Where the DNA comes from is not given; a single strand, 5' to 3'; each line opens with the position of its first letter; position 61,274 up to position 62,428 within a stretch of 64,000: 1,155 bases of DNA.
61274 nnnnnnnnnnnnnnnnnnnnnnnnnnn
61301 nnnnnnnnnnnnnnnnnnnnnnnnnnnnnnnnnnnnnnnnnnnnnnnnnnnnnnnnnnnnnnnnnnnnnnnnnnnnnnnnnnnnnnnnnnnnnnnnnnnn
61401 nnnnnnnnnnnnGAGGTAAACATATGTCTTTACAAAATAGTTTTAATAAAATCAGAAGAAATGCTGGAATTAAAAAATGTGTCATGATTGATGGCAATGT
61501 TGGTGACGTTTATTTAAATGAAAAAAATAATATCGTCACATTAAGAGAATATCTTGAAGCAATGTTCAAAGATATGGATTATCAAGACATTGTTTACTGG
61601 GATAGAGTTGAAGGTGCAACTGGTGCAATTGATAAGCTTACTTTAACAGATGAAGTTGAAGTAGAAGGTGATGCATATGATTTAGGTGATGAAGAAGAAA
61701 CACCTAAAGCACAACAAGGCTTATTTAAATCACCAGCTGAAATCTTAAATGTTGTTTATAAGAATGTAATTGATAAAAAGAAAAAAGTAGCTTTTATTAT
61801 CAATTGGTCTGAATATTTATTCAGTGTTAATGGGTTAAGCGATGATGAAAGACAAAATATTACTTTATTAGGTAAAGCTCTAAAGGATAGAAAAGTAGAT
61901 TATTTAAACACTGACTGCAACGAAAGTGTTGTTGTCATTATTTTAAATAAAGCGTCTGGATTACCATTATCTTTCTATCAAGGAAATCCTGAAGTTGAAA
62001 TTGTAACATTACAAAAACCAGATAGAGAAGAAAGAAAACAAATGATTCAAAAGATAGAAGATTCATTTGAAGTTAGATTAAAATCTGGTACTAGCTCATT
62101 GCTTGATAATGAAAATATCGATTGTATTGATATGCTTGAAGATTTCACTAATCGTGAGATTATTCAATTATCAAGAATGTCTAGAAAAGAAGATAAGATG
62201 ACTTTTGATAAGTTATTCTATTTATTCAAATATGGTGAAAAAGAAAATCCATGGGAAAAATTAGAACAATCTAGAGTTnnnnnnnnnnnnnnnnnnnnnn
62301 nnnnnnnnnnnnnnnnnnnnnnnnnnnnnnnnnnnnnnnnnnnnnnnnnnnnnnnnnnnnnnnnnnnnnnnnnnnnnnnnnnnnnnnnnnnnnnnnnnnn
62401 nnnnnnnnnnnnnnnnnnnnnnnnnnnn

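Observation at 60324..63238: Possible Dodola-like pair: coiled-coil protein plus a ClpB-D2-like ATPase with a novel N-domain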

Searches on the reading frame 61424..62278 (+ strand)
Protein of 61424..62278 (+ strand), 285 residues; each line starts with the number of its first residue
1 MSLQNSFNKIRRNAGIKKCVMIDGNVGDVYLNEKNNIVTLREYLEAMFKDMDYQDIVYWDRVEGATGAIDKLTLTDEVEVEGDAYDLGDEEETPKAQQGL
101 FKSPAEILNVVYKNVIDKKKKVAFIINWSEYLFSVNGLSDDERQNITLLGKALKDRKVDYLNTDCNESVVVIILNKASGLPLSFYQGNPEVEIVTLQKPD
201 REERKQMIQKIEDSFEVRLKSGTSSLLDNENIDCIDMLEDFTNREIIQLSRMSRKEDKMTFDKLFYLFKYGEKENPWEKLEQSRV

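Call 16: search_protein_families(library=pfam, proteins=[window:61424-62254:+], max_evalue=1)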
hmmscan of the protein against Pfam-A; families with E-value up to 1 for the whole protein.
window:61424-62254:+ (277 aa): 0 families

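Call 45: find_homologous_proteins(query=A3, max_evalue=0.00001)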
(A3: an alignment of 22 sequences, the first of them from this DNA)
Query A3 (22 sequences) (285 aa, profile of the alignment): 110 proteins with E <= 0.00001 among 3481 candidates.
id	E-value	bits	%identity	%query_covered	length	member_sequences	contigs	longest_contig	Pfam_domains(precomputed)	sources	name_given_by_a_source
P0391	1.4e-84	302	86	100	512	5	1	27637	PF07724.21,PF00004.36,PF07728.21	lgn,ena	-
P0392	6.5e-84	300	91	100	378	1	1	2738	PF07724.21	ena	-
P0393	2.4e-83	298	82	100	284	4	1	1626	-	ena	-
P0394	3.1e-83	298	53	98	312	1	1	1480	-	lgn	-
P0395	4.0e-83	297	50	100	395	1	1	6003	PF07724.21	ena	-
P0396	4.3e-83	297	51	100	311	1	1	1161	-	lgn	-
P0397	8.6e-83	296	51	100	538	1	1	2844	PF07724.21,PF00004.36,PF07728.21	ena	-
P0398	1.1e-82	296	90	100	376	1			PF07724.21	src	-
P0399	2.8e-81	291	52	98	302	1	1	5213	-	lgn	-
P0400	7.8e-81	290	58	100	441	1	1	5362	PF07724.21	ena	-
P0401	9.3e-81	290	58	100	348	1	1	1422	-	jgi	jgi:hypothetical protein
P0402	9.3e-81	290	55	100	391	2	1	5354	PF07724.21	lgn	-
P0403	1.8e-80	289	56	100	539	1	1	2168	PF07724.21,PF00004.36,PF07728.21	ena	-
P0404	2.2e-80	288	56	100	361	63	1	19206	-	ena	-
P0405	2.3e-80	288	62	99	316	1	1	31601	-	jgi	jgi:hypothetical protein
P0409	6.0e-80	287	55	100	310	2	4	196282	-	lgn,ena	-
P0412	7.1e-80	287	53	100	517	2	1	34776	PF07724.21,PF00004.36,PF07728.21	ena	-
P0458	2.8e-41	160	42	62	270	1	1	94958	-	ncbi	-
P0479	1.2e-25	109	20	72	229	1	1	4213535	-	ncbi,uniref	ncbi:hypothetical protein [Ottowia caeni]|uniref:hypothetical protein n=1 Tax=Ottowia caeni TaxID=28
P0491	6.0e-17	80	21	67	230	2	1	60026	-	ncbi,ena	-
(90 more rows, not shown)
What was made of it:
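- Tried and rejected: N-domain profile search: it returned mostly fragments (call 45).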

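Call 47: find_encoding_contigs(protein=P0409, flank=10000, max_places=2)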
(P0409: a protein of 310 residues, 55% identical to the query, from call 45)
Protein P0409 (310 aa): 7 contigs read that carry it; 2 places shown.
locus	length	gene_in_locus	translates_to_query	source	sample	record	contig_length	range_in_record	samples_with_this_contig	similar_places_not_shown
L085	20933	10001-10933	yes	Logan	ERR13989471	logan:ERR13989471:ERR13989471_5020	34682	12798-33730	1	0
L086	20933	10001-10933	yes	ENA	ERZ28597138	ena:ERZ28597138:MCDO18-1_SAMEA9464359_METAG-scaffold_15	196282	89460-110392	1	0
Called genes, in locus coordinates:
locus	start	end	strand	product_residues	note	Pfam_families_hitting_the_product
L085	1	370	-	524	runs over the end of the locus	PF07969:Amidohydro_3, PF01979:Amidohydro_1 (faint), PF07969:Amidohydro_3 (weak)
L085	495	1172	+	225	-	PF00702:Hydrolase, PF13419:HAD_2, PF13242:Hydrolase_like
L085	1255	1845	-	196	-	PF01725:Ham1p_like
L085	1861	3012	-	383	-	PF00753:Lactamase_B, PF19583:ODP, PF00258:Flavodoxin_1 (weak), PF03358:FMN_red (faint), PF12724:Flavodoxin_5 (weak)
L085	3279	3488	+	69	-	-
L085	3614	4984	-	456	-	PF01595:CNNM, PF00571:CBS, PF03471:CorC_HlyC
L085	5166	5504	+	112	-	PF06153:CdAMP_rec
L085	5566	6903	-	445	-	PF03600:CitMHS, PF02040:ArsB, PF11982:DUF3483 (weak)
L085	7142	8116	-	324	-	PF13280:WYL, PF25583:WCX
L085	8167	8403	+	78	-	-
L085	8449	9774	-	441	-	-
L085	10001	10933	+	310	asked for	-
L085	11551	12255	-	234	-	PF01113:DapB_N, PF05173:DapB_C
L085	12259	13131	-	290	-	PF00701:DHDPS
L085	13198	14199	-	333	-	PF01118:Semialdhyde_dh, PF02774:Semialdhyde_dhC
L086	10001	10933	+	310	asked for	-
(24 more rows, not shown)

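Call 48: find_encoding_contigs(protein=P0479, flank=10000, max_places=2)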
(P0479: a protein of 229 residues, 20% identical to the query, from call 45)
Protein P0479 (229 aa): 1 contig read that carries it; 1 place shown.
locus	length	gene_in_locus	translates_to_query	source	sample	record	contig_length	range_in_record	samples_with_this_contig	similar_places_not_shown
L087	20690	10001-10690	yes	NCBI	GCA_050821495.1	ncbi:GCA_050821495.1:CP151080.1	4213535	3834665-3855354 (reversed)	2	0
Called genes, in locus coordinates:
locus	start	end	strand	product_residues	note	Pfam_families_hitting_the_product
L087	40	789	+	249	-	PF00528:BPD_transp_1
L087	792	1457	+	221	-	PF00528:BPD_transp_1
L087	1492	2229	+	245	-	PF02463:SMC_N (weak), PF00005:ABC_tran, PF13304:AAA_21 (faint)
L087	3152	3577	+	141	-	PF01272:GreA_GreB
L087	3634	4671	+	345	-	PF04909:Amidohydro_2 (weak), PF01979:Amidohydro_1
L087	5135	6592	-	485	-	PF13396:PLDc_N, PF13091:PLDc_2, PF00614:PLDc (weak), PF13091:PLDc_2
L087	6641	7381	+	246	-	PF11227:DUF3025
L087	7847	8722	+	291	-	PF01435:Peptidase_M48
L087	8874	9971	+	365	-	-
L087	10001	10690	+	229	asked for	-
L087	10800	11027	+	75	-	-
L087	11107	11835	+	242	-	PF07724:AAA_2, PF07728:AAA_5 (faint)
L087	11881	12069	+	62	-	-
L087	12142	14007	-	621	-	PF00920:ILVD_EDD_N, PF24877:ILV_EDD_C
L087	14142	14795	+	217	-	PF13353:Fer4_12, PF04055:Radical_SAM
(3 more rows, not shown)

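Call 56: find_encoding_contigs(protein=P0458, flank=10000, max_places=1)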
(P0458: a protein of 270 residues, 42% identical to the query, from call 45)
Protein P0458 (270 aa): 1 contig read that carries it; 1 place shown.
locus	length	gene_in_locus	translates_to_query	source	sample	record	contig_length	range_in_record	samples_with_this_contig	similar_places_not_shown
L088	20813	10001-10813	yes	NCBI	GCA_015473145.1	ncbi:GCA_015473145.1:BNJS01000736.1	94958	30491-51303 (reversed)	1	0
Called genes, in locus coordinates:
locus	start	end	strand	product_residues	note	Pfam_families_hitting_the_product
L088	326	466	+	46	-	-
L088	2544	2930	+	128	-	-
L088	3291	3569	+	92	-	PF13086:AAA_11, PF13245:AAA_19, PF20720:nSTAND3 (weak), PF13191:AAA_16 (weak), PF13604:AAA_30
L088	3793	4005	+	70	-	-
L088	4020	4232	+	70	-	-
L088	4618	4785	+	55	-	-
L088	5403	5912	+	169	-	PF13087:AAA_12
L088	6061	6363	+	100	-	-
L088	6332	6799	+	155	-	-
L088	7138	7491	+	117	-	-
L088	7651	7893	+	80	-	-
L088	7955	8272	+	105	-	-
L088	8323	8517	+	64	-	-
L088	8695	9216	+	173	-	-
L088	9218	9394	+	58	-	-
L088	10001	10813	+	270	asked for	-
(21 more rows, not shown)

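Call 57: find_encoding_contigs(protein=P0491, flank=10000, max_places=1)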
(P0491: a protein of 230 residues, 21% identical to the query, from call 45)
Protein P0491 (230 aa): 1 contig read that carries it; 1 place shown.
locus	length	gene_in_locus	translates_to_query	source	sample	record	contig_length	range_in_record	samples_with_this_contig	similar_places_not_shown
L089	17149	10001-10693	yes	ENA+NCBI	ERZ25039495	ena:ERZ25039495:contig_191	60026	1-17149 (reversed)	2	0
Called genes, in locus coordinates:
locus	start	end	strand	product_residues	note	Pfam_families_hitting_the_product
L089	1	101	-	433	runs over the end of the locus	PF01551:Peptidase_M23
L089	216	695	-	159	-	PF02590:SPOUT_MTase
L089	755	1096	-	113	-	PF02410:RsfS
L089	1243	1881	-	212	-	PF01467:CTP_transf_like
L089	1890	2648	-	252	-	PF00171:Aldedh (weak)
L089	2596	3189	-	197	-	-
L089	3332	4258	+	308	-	PF00892:EamA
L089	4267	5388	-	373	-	PF00696:AA_kinase, PF01472:PUA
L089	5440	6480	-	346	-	PF01018:GTP1_OBG, PF01926:MMR_HSR1, PF02421:FeoB_N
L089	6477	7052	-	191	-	PF13302:Acetyltransf_3, PF00583:Acetyltransf_1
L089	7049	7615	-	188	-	PF13302:Acetyltransf_3, PF00583:Acetyltransf_1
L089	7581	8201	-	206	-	PF13302:Acetyltransf_3, PF00583:Acetyltransf_1, PF13508:Acetyltransf_7 (faint)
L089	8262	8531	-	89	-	PF01016:Ribosomal_L27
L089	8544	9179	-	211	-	PF00829:Ribosomal_L21p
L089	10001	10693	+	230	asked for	-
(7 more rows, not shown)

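Call 58: find_encoding_contigs(protein=P0412, flank=10000, max_places=1)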
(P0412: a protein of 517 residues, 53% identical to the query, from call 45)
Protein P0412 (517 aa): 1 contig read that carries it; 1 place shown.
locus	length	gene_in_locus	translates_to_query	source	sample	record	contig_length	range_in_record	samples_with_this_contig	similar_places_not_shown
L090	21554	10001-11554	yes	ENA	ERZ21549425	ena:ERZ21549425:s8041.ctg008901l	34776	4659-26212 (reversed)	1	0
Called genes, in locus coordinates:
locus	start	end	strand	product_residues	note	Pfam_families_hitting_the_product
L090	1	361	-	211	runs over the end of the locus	PF19808:DUF6291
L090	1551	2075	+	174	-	-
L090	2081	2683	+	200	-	-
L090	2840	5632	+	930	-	PF13086:AAA_11, PF13604:AAA_30, PF13245:AAA_19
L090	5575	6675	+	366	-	PF13086:AAA_11, PF13087:AAA_12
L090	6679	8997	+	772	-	-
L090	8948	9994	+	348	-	-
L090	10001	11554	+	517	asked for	PF00004:AAA (weak), PF07724:AAA_2, PF07728:AAA_5 (weak)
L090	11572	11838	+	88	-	-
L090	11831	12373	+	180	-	PF13353:Fer4_12, PF04055:Radical_SAM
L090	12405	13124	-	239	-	PF14659:Phage_int_SAM_3, PF22022:Phage_int_M, PF00589:Phage_integrase (faint)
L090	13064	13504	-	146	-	-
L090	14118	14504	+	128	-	-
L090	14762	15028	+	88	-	-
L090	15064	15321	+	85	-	-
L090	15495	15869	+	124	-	-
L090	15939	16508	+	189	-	-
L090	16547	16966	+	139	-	-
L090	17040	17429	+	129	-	-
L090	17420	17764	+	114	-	-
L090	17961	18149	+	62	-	-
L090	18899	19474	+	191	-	PF08281:Sigma70_r4_2, PF04545:Sigma70_r4 (weak)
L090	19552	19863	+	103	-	-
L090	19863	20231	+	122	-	-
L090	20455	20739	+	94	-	-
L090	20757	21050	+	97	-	-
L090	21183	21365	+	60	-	-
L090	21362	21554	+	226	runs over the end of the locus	-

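Call 59: predict_structure(alignment_id=A3)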
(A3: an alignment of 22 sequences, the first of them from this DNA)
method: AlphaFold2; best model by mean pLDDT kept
length: 285 residues; sequences in the alignment: 22
mean_pLDDT: 80.5   pTM: 0.78
mean pLDDT of the five models: 80.5, 80.1, 79.2, 78.8, 78.7
residues with pLDDT >= 90: 114; 70-90: 104; 50-70: 39; < 50: 28
segments of 3 or more residues with pLDDT < 50: 75-98, 132-135
pLDDT, mean of each block of 10 residues (from residue 1): 90 92 95 94 95 91 82 50 45 45 79 79 90 62 87 78 70 91 91 95 93 85 70 84 95 86 87 63 59
secondary structure, 60 per line:
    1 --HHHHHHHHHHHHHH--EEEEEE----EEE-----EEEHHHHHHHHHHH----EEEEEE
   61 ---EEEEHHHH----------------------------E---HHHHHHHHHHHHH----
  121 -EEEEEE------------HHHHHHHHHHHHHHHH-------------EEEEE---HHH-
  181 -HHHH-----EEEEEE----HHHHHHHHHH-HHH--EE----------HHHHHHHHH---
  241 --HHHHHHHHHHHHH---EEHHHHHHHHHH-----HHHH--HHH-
elements in order: H3-16 E19-24 E29-31 E37-39 H40-50 E55-60 E64-67 H68-71 H104-116 E122-127 H140-155 E169-173 H182-185 E191-196 H201-210 H229-237 H243-255 H261-270 H276-279
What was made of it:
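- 61424..62254 (+): ATPase residues 1-277: a degenerate AAA+ tier (pseudo-D1) with no Walker A motif (GNVGD). AF2 pLDDT 80.5 (call 59).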

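Call 91: search_dna_similar(query=window:61424-62278:+, collection=plasmids, mode=protein, max_evalue=0.001, max_rows=15)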
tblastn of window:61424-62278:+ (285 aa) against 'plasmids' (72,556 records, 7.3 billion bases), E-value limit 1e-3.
Records with a match: 12; places in all: 12; records where one place covers at least 80% of the query: 12.
Best place of each record, by identity: <60% 12.
By first word of the organism name: Moellerella 6; Photobacterium 1; Polaromonas 1; Acinetobacter 1; Aristaeella 1; Geminocystis 1; Leisingera 1.
By predicted mobility (MOB-suite, as given by PLSDB): conjugative 7; non-mobilizable 5.
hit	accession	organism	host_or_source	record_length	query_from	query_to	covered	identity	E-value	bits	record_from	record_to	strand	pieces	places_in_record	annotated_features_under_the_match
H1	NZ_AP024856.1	Photobacterium toruni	-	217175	12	285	96%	32.7%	8e-37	145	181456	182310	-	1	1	AAA family ATPase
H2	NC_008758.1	Polaromonas naphthalenivorans CJ2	-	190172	2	285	100%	29.2%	4e-32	132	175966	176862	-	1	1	AAA family ATPase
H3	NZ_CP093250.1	Moellerella wisconsensis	whole organism,Food: Red deer meat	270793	10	285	97%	29.0%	9e-31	128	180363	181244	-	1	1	AAA family ATPase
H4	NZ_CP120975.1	Moellerella wisconsensis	mutton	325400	10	285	97%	29.0%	9e-31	128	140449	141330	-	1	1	AAA family ATPase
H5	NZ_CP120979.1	Moellerella wisconsensis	mutton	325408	10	285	97%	29.0%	9e-31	128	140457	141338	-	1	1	AAA family ATPase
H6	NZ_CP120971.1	Moellerella wisconsensis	mutton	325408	10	285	97%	29.0%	9e-31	128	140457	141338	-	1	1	AAA family ATPase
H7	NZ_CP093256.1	Moellerella wisconsensis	whole organism,Food: Red deer meat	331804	10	285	97%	29.0%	9e-31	128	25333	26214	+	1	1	AAA family ATPase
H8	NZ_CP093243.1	Moellerella wisconsensis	whole organism,Food: Red deer meat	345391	10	285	97%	29.0%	9e-31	128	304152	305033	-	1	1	AAA family ATPase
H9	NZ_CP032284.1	Acinetobacter sp. WCHA55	Culture,Sewage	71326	3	285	99%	24.6%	1e-28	122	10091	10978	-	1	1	AAA family ATPase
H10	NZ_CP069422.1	Aristaeella lactis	Bos taurus,Bovine rumen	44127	16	280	93%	25.4%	1e-15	84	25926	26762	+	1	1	AAA family ATPase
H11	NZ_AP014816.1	Geminocystis sp. NIES-3708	-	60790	21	285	93%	24.3%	2e-6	57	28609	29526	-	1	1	AAA family ATPase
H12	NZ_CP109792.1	Leisingera thetidis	-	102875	13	285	96%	23.2%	5e-12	73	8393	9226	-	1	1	AAA family ATPase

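Call 92: search_dna_similar(query=window:61424-62278:+, collection=phages, mode=protein, max_evalue=0.001, max_rows=15)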
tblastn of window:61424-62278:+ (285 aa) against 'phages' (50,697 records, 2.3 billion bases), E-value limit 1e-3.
No match.
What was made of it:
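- Tried and rejected: Cultured phage genomes: no N-domain match (call 92).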

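Call 93: get_annotated_region(hit=H1, flank=9000)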
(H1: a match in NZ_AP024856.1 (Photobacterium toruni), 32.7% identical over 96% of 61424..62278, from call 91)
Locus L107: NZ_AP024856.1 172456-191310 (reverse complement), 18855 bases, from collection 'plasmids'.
description: Photobacterium toruni strain CECT 9189 plasmid pCECT9189-1, complete sequence
organism: Photobacterium toruni (NCBI taxid 1935446)
taxonomy: Bacteria; Pseudomonadota; Gammaproteobacteria; Vibrionales; Vibrionaceae; Photobacterium; Photobacterium toruni
host: -; source: -; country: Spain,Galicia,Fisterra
typing (MOB-suite, as given by PLSDB): non-mobilizable
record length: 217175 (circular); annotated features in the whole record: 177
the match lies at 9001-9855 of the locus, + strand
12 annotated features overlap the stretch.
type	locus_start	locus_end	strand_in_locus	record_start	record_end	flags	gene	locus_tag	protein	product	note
CDS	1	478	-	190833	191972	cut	-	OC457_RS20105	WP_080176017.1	radical SAM protein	-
CDS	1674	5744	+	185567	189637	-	-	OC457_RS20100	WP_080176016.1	AAA domain-containing protein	-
CDS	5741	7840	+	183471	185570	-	-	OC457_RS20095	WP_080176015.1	PIN domain-containing protein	-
CDS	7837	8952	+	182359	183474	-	-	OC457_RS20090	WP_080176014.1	hypothetical protein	-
CDS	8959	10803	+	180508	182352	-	-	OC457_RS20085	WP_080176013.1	AAA family ATPase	-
CDS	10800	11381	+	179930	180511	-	-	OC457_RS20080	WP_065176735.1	4Fe-4S single cluster domain-containing protein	-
CDS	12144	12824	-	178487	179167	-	-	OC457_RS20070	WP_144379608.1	DUF2913 family protein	-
CDS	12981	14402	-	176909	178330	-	-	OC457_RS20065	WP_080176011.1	tyrosine-type recombinase/integrase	GO:0015074 - DNA integration [Evidence IEA]; GO:0006310 - DNA recombination [Evidence IEA]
CDS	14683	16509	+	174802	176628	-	-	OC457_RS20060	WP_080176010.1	hypothetical protein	-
CDS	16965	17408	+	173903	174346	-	-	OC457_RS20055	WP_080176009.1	hypothetical protein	-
CDS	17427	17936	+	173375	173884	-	-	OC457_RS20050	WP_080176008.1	hypothetical protein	-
CDS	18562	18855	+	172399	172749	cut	-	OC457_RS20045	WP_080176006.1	hypothetical protein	-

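Call 94: get_annotated_region(hit=H2, flank=9000)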
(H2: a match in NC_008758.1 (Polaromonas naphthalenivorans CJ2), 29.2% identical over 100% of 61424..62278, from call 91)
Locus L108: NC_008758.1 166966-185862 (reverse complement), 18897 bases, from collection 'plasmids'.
description: Polaromonas naphthalenivorans CJ2 plasmid pPNAP02, complete sequence
organism: Polaromonas naphthalenivorans CJ2 (NCBI taxid 365044)
taxonomy: Bacteria; Pseudomonadota; Betaproteobacteria; Burkholderiales; Comamonadaceae; Polaromonas; Polaromonas naphthalenivorans; Polaromonas naphthalenivorans CJ2
host: -; source: -; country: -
typing (MOB-suite, as given by PLSDB): non-mobilizable; replicon rep_cluster_1495
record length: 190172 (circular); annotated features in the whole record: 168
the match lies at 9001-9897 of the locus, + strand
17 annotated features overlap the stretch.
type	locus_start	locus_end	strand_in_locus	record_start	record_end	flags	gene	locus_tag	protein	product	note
CDS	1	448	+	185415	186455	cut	-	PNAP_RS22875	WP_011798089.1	IS110 family transposase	-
CDS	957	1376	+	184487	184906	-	-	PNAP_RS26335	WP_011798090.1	hypothetical protein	-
CDS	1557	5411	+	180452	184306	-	-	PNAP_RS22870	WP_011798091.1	AAA domain-containing protein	-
CDS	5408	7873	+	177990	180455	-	-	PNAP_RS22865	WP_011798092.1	PIN domain-containing protein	-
CDS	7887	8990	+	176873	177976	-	-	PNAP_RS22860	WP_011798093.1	hypothetical protein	-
CDS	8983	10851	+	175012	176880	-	-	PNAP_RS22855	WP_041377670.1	AAA family ATPase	-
CDS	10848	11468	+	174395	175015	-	-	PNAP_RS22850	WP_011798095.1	4Fe-4S single cluster domain-containing protein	-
CDS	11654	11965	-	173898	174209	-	-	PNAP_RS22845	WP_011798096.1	transposase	-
CDS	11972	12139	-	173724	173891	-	-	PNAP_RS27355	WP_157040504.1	hypothetical protein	-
CDS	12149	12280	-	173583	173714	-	-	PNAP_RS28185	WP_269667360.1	hypothetical protein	-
CDS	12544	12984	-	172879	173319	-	-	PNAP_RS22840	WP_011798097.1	hypothetical protein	-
CDS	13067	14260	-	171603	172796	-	-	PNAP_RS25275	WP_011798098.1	AAA family ATPase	-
CDS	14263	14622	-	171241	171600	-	-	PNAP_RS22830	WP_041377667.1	hypothetical protein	-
CDS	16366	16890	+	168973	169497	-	-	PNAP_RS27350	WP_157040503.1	hypothetical protein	-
CDS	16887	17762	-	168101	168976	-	-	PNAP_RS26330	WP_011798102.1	hypothetical protein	-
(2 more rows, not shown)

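Call 95: get_annotated_region(hit=H3, flank=9000)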
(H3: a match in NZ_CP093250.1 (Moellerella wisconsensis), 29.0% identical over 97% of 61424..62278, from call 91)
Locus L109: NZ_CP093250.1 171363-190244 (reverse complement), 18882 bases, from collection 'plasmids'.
description: Moellerella wisconsensis strain W18-2 plasmid pW18-2-a, complete sequence
organism: Moellerella wisconsensis (NCBI taxid 158849)
taxonomy: Bacteria; Pseudomonadota; Gammaproteobacteria; Enterobacterales; Morganellaceae; Moellerella; Moellerella wisconsensis
host: -; source: whole organism,Food: Red deer meat; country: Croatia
typing (MOB-suite, as given by PLSDB): conjugative; relaxase MOBH; mating-pair formation MPF_T
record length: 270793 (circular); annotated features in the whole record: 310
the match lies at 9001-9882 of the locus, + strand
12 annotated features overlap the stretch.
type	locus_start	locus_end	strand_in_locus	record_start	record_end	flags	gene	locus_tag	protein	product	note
CDS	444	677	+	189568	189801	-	-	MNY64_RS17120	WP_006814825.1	lysis system i-spanin subunit Rz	GO:0019835 - cytolysis [Evidence IEA]; GO:0019076 - viral release from host cell [Evidence IEA]; GO:0044659 - viral ...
CDS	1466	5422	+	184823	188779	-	-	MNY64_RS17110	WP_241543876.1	AAA domain-containing protein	-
CDS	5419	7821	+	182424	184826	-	-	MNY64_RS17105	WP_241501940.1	PIN domain-containing protein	-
CDS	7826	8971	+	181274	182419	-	-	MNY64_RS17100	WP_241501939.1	hypothetical protein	-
CDS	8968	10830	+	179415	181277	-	-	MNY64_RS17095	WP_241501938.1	AAA family ATPase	-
CDS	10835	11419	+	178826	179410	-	-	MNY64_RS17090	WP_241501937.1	4Fe-4S single cluster domain-containing protein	-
CDS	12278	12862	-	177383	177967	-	-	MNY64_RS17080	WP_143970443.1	antirestriction protein ArdA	-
CDS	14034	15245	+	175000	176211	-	-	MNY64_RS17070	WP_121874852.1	PD-(D/E)XK nuclease family protein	-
CDS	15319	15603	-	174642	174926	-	-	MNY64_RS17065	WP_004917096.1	membrane protein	-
CDS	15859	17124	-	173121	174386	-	-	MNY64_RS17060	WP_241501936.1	integrase arm-type DNA-binding domain-containing protein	-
CDS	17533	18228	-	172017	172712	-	-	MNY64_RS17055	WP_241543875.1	hypothetical protein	-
CDS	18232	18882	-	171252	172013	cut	-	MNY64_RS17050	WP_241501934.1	IS5 family transposase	-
